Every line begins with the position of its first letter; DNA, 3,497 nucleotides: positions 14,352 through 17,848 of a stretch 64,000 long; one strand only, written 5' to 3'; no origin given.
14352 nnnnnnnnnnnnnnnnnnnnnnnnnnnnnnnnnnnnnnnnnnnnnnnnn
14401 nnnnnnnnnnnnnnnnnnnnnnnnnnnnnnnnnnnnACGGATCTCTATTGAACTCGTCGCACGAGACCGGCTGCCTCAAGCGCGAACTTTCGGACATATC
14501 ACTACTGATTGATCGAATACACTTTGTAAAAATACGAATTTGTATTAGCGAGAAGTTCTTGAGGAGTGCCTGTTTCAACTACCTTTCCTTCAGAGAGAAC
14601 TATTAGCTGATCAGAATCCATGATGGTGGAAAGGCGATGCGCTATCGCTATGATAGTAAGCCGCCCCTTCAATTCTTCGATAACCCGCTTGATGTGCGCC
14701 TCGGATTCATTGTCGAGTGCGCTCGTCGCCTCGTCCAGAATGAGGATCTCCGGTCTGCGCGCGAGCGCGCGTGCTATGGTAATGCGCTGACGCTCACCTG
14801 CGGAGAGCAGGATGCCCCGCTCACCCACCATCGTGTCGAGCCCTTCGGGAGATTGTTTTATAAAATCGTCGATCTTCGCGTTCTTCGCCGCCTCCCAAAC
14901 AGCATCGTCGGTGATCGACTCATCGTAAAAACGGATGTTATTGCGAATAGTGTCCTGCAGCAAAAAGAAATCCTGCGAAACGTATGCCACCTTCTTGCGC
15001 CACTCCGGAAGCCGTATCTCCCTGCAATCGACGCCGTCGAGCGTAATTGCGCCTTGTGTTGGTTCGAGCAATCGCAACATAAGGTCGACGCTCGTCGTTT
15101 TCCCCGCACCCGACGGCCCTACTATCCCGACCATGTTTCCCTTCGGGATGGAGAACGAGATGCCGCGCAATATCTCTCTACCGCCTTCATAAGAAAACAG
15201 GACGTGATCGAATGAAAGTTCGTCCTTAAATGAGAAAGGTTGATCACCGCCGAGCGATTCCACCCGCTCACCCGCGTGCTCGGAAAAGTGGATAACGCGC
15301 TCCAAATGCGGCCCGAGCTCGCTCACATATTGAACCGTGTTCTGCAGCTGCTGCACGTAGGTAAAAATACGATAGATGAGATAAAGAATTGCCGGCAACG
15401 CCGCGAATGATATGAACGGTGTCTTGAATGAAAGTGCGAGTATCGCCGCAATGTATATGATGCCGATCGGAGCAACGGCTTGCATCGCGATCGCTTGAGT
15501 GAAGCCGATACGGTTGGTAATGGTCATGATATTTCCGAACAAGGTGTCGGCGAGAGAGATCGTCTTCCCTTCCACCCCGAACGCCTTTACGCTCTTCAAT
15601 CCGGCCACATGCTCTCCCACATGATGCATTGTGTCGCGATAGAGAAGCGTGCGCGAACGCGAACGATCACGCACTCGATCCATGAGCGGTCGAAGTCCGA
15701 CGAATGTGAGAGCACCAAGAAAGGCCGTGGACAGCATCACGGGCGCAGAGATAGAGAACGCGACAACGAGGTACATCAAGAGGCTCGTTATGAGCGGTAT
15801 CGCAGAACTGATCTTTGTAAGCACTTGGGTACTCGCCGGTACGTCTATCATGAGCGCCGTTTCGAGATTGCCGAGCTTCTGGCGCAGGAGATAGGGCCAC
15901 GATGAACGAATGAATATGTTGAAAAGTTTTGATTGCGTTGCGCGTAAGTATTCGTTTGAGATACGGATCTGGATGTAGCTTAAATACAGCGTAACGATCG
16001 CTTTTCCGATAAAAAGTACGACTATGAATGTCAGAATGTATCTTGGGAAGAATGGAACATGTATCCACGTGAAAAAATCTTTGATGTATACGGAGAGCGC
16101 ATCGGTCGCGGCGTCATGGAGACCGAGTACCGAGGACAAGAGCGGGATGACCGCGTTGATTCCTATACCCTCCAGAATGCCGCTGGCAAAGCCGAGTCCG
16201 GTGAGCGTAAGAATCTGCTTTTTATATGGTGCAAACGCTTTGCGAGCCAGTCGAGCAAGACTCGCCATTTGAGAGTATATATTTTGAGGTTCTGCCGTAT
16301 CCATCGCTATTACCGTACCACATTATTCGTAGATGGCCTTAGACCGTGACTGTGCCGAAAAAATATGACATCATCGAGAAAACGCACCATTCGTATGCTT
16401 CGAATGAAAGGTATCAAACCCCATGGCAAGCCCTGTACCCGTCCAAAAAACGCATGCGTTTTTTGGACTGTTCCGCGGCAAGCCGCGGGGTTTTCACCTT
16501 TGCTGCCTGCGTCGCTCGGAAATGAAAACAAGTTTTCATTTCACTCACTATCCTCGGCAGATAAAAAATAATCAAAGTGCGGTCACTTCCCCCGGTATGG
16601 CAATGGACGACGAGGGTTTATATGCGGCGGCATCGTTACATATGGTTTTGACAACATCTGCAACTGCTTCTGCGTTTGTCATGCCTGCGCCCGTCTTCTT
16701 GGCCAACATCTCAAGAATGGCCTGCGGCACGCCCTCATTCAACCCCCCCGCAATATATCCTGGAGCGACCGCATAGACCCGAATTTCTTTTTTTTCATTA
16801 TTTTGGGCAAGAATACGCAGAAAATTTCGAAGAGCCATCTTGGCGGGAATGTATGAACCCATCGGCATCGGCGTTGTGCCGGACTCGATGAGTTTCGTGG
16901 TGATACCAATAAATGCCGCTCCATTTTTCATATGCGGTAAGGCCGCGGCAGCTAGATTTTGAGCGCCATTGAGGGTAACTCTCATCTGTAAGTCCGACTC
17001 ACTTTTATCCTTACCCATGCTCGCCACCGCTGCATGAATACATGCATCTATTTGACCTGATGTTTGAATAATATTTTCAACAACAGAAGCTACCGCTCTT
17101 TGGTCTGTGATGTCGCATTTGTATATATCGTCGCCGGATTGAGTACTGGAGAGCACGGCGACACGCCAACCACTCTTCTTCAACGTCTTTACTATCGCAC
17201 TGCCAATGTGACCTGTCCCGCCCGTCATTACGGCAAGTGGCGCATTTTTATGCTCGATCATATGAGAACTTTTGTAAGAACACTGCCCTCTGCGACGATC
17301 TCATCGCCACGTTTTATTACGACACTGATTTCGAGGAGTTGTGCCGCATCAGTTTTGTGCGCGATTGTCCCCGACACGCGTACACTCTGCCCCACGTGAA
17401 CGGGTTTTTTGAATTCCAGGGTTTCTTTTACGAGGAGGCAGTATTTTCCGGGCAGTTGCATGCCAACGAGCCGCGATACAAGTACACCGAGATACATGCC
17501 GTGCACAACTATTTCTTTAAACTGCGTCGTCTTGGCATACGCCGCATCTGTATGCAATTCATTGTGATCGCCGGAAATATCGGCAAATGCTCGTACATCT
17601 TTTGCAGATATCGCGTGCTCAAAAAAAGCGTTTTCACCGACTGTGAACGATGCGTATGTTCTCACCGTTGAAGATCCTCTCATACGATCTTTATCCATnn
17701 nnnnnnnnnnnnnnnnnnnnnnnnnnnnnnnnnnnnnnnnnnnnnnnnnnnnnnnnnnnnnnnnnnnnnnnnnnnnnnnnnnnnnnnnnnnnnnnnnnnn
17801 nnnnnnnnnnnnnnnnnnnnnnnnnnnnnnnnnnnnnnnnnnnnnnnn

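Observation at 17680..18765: FkbH-type glyceryl-ACP loader outside a PKS/NRPS context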

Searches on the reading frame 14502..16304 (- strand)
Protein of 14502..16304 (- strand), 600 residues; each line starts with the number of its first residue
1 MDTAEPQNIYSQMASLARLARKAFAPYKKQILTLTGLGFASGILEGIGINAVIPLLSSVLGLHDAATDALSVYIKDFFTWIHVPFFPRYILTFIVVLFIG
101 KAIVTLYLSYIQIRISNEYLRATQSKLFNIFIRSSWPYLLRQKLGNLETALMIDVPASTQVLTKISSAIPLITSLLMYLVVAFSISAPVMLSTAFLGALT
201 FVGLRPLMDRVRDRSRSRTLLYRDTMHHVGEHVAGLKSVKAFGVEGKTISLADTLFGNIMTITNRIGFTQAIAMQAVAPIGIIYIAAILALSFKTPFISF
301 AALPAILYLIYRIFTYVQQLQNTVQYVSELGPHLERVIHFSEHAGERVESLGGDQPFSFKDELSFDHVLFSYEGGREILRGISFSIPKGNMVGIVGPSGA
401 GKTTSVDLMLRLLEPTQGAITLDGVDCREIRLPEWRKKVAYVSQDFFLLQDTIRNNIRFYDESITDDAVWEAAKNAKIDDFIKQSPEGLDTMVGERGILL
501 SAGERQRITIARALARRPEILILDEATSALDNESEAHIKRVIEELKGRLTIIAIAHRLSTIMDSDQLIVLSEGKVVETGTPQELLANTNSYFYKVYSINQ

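Call 5: search_protein_families(library=pfam, proteins=[window:14502-16304:-], max_evalue=0.01)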
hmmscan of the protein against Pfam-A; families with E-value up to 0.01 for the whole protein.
window:14502-16304:- (600 aa): 9 families
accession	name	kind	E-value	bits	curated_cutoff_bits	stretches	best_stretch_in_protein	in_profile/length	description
PF00005.33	ABC_tran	-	4.5e-33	115.2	25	1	379-528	1-137/137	ABC transporter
PF00664.28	ABC_membrane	-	1.6e-06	28.4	28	1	89-293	42-247/274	ABC transporter transmembrane region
PF02463.25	SMC_N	-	4.5e-05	23.4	40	1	393-571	28-212/220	RecF/RecN/SMC N terminal domain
PF00270.35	DEAD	-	0.00046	20.4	26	1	388-549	13-147/167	DEAD/DEAH box helicase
PF13555.12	AAA_29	-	0.0014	18.8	27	1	387-417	20-50/61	P-loop containing region of AAA domain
PF13401.12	AAA_22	-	0.0018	19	27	0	391-456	7-33/130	AAA domain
PF13191.12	AAA_16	-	0.0019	19.1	32.6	1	388-544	23-158/167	AAA ATPase domain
PF03266.21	NTPase_1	-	0.0046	17.3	23.9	0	392-437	2-43/168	NTPase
PF00004.35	AAA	-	0.0047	17.8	21.2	0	394-561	3-114/131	ATPase family associated with various cellular activities (AAA)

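Call 6: search_protein_families(library=ncbifam, proteins=[window:14502-16304:-], max_evalue=0.01)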
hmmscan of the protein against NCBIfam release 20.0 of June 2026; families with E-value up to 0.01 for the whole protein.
window:14502-16304:- (600 aa): 190 families (the best 25 are shown)
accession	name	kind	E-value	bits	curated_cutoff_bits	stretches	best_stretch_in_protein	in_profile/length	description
NF045513.1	HepA_fam_ABC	equivalog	3.2e-106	356.2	725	1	20-589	25-600/610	heterocyst formation ABC transporter subunit HepA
TIGR02203.1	MsbA_lipidA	equivalog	3.3e-89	299.9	602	1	92-592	59-563/572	lipid A export permease/ATP-binding protein MsbA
TIGR02204.1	MsbA_rel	hypoth_equivalog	8.1e-82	275.7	780.4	1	91-591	61-568/576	ABC transporter, permease/ATP-binding protein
NF010178.0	PRK13657.1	equivalog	7.4e-78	262.4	733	1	258-592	240-563/588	glucan ABC transporter ATP-binding protein/ permease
NF052233.1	CphA_assoc_ABC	equivalog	1.5e-76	258.3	880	1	11-597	167-741/766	cyanophycin metabolism-associated ABC transporter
TIGR03796.1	NHLM_micro_ABC1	equivalog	6.6e-75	252.7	853.3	1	89-591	195-705/710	NHLP family bacteriocin export ABC transporter peptidase/permease/ATPase subunit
TIGR00958.1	3a01208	subfamily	3.1e-73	247.2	874.6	1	122-591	235-707/711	antigen peptide transporter 2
TIGR03797.1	NHLM_micro_ABC2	equivalog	2.9e-72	244.2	709.4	1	91-592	179-678/686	NHLP bacteriocin export ABC transporter permease/ATPase subunit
NF008381.0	PRK11176.1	equivalog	9.5e-71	238.9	867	1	93-591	70-572/582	lipid A ABC transporter ATP-binding protein/permease MsbA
TIGR03375.1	type_I_sec_LssB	subfamily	2e-70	237.9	693.1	1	175-588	275-692/696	type I secretion system permease/ATPase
TIGR01846.1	type_I_sec_HlyB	subfamily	1.2e-69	235.4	725.55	1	214-596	305-689/694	type I secretion system permease/ATPase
TIGR02857.1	CydD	equivalog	9.7e-69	232.7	435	1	91-570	47-529/529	thiol reductant ABC exporter subunit CydD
TIGR01192.1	chvA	subfamily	6.9e-67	226.4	585.4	1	173-595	142-566/585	glucan export ABC transporter ATP-binding protein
NF050066.1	LPSTprtrPglK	equivalog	9.6e-61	205.8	1000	1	42-571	28-556/558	BC-type lipopolysaccharide transporter PglK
TIGR02868.1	CydC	equivalog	2.8e-57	194.6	329.05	1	122-558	87-530/530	thiol reductant ABC exporter subunit CydC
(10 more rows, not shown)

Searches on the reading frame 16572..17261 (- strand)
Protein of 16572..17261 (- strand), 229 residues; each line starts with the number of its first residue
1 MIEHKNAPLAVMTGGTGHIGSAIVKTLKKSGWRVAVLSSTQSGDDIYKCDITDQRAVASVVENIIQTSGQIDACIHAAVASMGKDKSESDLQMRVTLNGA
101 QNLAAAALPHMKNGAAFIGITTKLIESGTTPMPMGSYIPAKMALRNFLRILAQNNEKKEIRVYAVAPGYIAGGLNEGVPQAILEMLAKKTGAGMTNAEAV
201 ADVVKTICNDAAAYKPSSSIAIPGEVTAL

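Call 5: search_protein_families(library=pfam, proteins=[window:16572-17261:-], max_evalue=0.01)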
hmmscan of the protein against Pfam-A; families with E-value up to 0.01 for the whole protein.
window:16572-17261:- (229 aa): 10 families
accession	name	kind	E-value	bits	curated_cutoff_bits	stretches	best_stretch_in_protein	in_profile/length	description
PF13561.12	adh_short_C2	-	1.4e-24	87.4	27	1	19-214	8-223/236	Enoyl-(Acyl carrier protein) reductase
PF00106.31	adh_short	-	6.3e-18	65.4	26.6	1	10-176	3-188/195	short chain dehydrogenase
PF01370.27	Epimerase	-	8.3e-13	48.7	20.9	1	11-122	2-115/240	NAD dependent epimerase/dehydratase family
PF04321.23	RmlD_sub_bind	-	5.3e-09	36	27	1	11-133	4-112/287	RmlD substrate binding domain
PF08659.16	KR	-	8.3e-07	29.5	22.6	1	11-82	4-93/180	KR domain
PF16363.11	GDP_Man_Dehyd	-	0.00011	22.2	27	1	12-118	2-125/332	GDP-mannose 4,6 dehydratase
PF01073.25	3Beta_HSD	-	0.00013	21.5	22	1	11-108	1-104/280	3-beta hydroxysteroid dehydrogenase/isomerase family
PF05368.20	NmrA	-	0.0033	17.5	27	0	12-37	7-32/298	NmrA-like family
PF13460.12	NAD_binding_10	-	0.0046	17.3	27.2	1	14-209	1-182/184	NAD(P)H-binding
PF02826.25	2-Hacid_dh_C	-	0.0096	15.8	25.1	0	14-45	42-73/178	D-isomer specific 2-hydroxyacid dehydrogenase, NAD binding domain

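Call 6: search_protein_families(library=ncbifam, proteins=[window:16572-17261:-], max_evalue=0.01)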
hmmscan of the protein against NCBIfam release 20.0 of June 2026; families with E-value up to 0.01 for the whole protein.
window:16572-17261:- (229 aa): 184 families (the best 25 are shown)
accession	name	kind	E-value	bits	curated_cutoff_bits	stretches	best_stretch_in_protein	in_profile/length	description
NF009466.0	PRK12826.1-2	subfamily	8e-17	61.5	222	1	9-225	5-243/248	3-oxoacyl-ACP reductase FabG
NF052558.1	MBtsdlDhBudC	equivalog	1e-16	61.3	270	1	10-228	6-243/250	meso-2,3-butanediol dehydrogenase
NF005893.0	PRK07856.1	equivalog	1.6e-16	60.3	255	1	9-224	11-239/255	SDR family oxidoreductase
NF006121.0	PRK08265.1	subfamily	4.3e-16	59.2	294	1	8-225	8-244/263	short chain dehydrogenase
NF005095.0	PRK06523.1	subfamily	9.4e-16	58.1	231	1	10-203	13-216/261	oxidoreductase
NF047420.2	EF_P_mod_YmfI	equivalog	1e-15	58.1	238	1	10-224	2-233/236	elongation factor P 5-aminopentanone reductase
TIGR01830.1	3oxo_ACP_reduc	equivalog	1.8e-15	57.3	297.75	1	10-224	1-236/239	3-oxoacyl-[acyl-carrier-protein] reductase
NF005067.0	PRK06484.1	equivalog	7.6e-15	54.4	713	1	7-228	273-513/524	short chain dehydrogenase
NF009464.0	PRK12824.1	subfamily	1.4e-14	54.3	269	1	9-224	4-240/245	3-oxoacyl-ACP reductase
TIGR04504.1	SDR_subfam_2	subfamily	2.8e-14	53.5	250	1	47-223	65-255/260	mycofactocin-coupled SDR family oxidoreductase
NF004823.0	PRK06179.1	subfamily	3.3e-14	53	310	1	5-189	3-198/271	oxidoreductase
TIGR03971.1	SDR_subfam_1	subfamily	1.6e-13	50.6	300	1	48-192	70-217/271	mycofactocin-coupled SDR family oxidoreductase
NF004198.0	PRK05653.1-3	equivalog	1.8e-13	50.5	296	1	5-222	5-242/248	3-oxoacyl-ACP reductase FabG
NF005672.0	PRK07454.1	equivalog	1.8e-13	50.3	234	1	5-174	4-192/241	SDR family oxidoreductase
NF006132.0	PRK08277.1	subfamily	1.9e-13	50.4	281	2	114-177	155-216/280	D-mannonate oxidoreductase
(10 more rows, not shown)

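Call 77: search_solved_structures(query=window:16572-17261:-, max_evalue=0.00001)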
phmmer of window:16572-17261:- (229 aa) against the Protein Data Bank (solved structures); distinct sequences matched with E-value up to 0.00001: 99 (the best 60 are shown).
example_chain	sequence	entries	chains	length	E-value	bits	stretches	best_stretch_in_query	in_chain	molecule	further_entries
1x1e_A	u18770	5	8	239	2.4e-14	56.8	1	10-225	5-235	2-deoxy-D-gluconate 3-dehydrogenase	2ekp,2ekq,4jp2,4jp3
4k6c_A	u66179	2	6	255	1.2e-13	54.4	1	4-224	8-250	Acetoacetyl-CoA reductase | Putative Acetoacetyl-CoA reductase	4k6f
3gk3_A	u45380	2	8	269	3.1e-13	53.1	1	9-224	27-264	Acetoacetyl-CoA reductase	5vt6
8hdn_A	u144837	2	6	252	8.6e-11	45.1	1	17-223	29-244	7-alpha-hydroxysteroid dehydrogenase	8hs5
8hs9_E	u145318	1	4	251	8.7e-11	45.1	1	17-223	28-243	7-alpha-hydroxysteroid dehydrogenase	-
3gaf_A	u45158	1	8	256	9.4e-11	45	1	17-223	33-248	7-ALPHA-HYDROXYSTEROID DEHYDROGENASE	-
8hde_A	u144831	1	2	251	9.8e-11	45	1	17-223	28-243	7-alpha-hydroxysteroid dehydrogenase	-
8hs4_A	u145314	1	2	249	1e-10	44.9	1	17-223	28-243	7-alpha-hydroxysteroid dehydrogenase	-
8hdi_A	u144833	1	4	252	1e-10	44.9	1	17-223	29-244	7-alpha-hydroxysteroid dehydrogenase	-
9cly_A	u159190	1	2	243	1.9e-10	44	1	8-224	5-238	CylG protein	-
8hsa_G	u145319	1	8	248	2e-10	43.9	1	17-223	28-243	7-alpha-hydroxysteroid dehydrogenase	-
8hs6_A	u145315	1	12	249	2.3e-10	43.7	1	17-223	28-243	7-alpha-hydroxysteroid dehydrogenase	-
8hax_A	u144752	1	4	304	4.3e-10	42.8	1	17-223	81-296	7-alpha-hydroxysteroid dehydrogenase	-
4ni5_A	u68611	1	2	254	9.6e-10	41.7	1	9-228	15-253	Oxidoreductase, short-chain dehydrogenase/reductase family protein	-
4nbu_A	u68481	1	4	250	2.4e-09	40.4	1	9-202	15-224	3-oxoacyl-(Acyl-carrier-protein) reductase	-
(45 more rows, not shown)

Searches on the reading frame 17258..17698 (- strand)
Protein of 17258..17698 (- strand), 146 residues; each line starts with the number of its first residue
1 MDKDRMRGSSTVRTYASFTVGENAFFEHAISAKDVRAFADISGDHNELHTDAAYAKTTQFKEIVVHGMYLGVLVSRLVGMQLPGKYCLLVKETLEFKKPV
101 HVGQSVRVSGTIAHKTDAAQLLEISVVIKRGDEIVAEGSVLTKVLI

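Call 5: search_protein_families(library=pfam, proteins=[window:17258-17698:-], max_evalue=0.01)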
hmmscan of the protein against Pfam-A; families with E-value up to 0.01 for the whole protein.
window:17258-17698:- (146 aa): 3 families
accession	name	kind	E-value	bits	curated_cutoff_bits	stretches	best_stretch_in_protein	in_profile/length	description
PF01575.25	MaoC_dehydratas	-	1.8e-18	66.7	27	1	28-121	16-110/123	MaoC like domain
PF13452.11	FAS1_DH_region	-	3.9e-07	30.7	22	1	28-122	12-112/132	FAS1-like, dehydratase domain region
PF03061.28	4HBT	-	0.0011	19.7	20.6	1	72-132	19-76/79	Thioesterase superfamily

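Call 6: search_protein_families(library=ncbifam, proteins=[window:17258-17698:-], max_evalue=0.01)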
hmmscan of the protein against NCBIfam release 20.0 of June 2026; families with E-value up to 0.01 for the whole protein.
window:17258-17698:- (146 aa): 6 families
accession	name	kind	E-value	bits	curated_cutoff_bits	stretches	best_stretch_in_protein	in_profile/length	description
NF006045.0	PRK08190.1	subfamily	7e-27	94.4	282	1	12-139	8-136/467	bifunctional enoyl-CoA hydratase/phosphate acetyltransferase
TIGR02278.1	PaaN-DH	equivalog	2.4e-09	36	562.8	1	14-143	524-661/664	phenylacetic acid degradation bifunctional protein PaaZ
NF040620.1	fused_HadA_HadB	exception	2e-05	24.2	350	1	7-70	188-252/329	fused (3R)-hydroxyacyl-ACP dehydratase subunits HadA/HadB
NF010246.0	PRK13693.1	equivalog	4.7e-05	23.4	203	1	12-73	3-65/142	(3R)-hydroxyacyl-ACP dehydratase subunit HadB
NF038241.1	RipB_Ich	equivalog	0.0048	16.8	340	1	31-127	42-139/175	(R)-specific enoyl-CoA hydratase RipB/Ich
NF003359.0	PRK04424.1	equivalog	0.0091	15.6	183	0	81-139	122-178/190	transcription factor FapR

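Call 65: search_solved_structures(query=window:17258-17698:-, max_evalue=0.001, show_alignments=1)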
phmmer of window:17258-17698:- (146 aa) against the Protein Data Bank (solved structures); distinct sequences matched with E-value up to 0.001: 15.
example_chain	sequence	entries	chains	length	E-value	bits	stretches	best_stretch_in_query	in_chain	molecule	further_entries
5cpg_A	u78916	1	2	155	2.2e-22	83.2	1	14-130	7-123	(R)-specific enoyl-CoA hydratase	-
1iq6_A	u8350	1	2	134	4.4e-19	72.5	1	17-114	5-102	(R)-SPECIFIC ENOYL-COA HYDRATASE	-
3ir3_A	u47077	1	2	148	3.4e-17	66.4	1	18-140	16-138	3-hydroxyacyl-thioester dehydratase 2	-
2b3m_A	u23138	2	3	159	4.3e-14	56.3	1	24-144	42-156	hypothetical protein AF1124 | putative dehydratase AF1124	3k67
4ffu_A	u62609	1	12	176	6.5e-06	29.9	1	29-141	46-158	oxidase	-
3wew_A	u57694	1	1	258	2.5e-05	28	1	32-101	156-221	HtdX dehydratase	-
4oob_A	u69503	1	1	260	2.5e-05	28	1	32-101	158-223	Uncharacterized protein HtdX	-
2c2i_A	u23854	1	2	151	2.8e-05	27.8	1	29-117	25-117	RV0130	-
1q6w_A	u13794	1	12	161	5.2e-05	26.9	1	15-120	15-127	monoamine oxidase regulatory protein, putative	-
4v8v_A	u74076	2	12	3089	5.8e-05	26.8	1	33-108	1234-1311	TYPE-I FATTY ACID SYNTHASE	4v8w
9pqx_A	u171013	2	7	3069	6.7e-05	26.6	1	32-77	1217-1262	3-oxoacyl-ACP synthase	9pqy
9pqy_B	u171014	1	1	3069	6.7e-05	26.6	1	32-77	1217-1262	Fatty acid synthase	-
6gjc_A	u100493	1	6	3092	6.8e-05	26.6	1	32-77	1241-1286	Fatty acid synthase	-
4v8l_D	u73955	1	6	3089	6.8e-05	26.6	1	33-108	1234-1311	FATTY ACID SYNTHASE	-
3kh8_A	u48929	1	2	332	0.00013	25.7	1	40-138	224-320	MaoC-like dehydratase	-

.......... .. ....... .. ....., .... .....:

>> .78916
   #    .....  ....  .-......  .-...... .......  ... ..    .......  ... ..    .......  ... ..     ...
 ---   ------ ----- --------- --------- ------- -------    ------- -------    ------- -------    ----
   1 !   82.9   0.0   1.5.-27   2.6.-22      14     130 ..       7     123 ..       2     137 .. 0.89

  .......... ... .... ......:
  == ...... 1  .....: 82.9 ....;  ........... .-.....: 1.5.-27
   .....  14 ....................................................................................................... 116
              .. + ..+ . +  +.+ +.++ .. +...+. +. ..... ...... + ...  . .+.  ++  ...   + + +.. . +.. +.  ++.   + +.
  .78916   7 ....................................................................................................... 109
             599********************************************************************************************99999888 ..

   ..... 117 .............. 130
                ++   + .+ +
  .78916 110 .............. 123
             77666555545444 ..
